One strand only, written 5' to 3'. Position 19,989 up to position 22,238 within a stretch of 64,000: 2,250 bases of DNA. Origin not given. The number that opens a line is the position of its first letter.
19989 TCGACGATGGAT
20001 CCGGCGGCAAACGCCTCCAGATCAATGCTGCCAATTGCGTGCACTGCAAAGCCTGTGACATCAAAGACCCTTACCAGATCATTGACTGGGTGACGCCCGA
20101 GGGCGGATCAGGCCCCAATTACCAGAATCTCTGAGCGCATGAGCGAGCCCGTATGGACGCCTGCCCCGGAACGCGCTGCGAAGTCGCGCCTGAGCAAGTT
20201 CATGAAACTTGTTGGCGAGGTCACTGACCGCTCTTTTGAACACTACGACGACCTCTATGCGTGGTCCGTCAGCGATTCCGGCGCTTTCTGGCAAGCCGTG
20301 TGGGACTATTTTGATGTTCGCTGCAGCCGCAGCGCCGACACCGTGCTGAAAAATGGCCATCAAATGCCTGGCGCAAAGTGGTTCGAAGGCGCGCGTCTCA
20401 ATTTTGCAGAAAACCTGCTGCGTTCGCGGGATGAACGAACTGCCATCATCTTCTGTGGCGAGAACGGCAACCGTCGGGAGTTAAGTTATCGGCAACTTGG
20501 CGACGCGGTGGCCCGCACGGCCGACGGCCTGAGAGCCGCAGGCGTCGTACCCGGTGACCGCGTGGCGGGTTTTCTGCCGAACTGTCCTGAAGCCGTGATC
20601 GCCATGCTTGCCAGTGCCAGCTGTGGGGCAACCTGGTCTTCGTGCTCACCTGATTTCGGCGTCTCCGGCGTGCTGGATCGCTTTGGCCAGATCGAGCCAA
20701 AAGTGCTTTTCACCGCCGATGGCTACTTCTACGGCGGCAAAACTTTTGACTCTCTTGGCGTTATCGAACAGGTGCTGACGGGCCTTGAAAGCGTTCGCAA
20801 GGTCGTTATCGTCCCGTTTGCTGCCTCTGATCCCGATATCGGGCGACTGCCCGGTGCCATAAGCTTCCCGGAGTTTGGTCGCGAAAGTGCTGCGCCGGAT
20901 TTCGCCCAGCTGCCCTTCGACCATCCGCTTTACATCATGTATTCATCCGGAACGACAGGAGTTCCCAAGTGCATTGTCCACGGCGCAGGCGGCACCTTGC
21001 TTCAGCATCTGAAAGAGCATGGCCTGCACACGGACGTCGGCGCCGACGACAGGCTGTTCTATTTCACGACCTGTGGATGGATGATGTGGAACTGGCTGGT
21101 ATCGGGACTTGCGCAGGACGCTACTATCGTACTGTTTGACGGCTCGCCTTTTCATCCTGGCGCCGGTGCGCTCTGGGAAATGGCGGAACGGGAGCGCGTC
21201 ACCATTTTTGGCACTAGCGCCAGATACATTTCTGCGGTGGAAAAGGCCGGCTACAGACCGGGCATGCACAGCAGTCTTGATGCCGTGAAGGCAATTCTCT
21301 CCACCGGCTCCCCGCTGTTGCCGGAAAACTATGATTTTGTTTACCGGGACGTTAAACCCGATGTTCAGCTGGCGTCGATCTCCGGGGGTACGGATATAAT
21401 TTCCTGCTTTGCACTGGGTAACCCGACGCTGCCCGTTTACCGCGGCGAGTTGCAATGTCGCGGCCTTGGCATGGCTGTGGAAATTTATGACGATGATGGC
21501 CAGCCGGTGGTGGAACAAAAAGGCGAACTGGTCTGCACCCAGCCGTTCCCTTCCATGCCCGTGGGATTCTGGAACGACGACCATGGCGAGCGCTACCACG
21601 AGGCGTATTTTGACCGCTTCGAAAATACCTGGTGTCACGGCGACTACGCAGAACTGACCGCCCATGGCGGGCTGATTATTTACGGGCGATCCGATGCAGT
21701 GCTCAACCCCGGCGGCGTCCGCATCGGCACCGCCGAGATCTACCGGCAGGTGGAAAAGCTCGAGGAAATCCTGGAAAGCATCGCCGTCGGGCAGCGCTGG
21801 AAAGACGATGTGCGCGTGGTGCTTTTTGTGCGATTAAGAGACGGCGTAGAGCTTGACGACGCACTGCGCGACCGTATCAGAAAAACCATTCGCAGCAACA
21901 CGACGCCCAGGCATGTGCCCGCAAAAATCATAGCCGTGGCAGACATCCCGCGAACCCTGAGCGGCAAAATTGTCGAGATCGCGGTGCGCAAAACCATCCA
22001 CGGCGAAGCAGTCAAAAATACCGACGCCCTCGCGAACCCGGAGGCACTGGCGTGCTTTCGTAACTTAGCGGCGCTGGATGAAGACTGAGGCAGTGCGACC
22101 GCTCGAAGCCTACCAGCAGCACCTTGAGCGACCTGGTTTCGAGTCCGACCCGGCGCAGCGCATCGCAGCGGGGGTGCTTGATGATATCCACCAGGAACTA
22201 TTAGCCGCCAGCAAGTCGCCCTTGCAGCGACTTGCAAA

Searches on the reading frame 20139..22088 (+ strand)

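Call 68: search_protein_families(library=pfam, proteins=[window:20139-22088:+], max_evalue=0.00001)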
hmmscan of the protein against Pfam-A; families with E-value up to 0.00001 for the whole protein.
window:20139-22088:+ (649 aa): 3 families
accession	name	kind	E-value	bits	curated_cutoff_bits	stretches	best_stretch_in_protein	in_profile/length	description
PF00501.34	AMP-binding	-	5.3e-46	157.6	29.9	1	97-469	8-377/384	AMP-binding enzyme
PF16177.11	ACAS_N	-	3.2e-12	46.5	27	1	36-92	1-54/55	Acetyl-coenzyme A synthetase N-terminus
PF13193.12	AMP-binding_C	-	7.9e-06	27.1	24.5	0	543-610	11-76/76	AMP-binding enzyme C-terminal domain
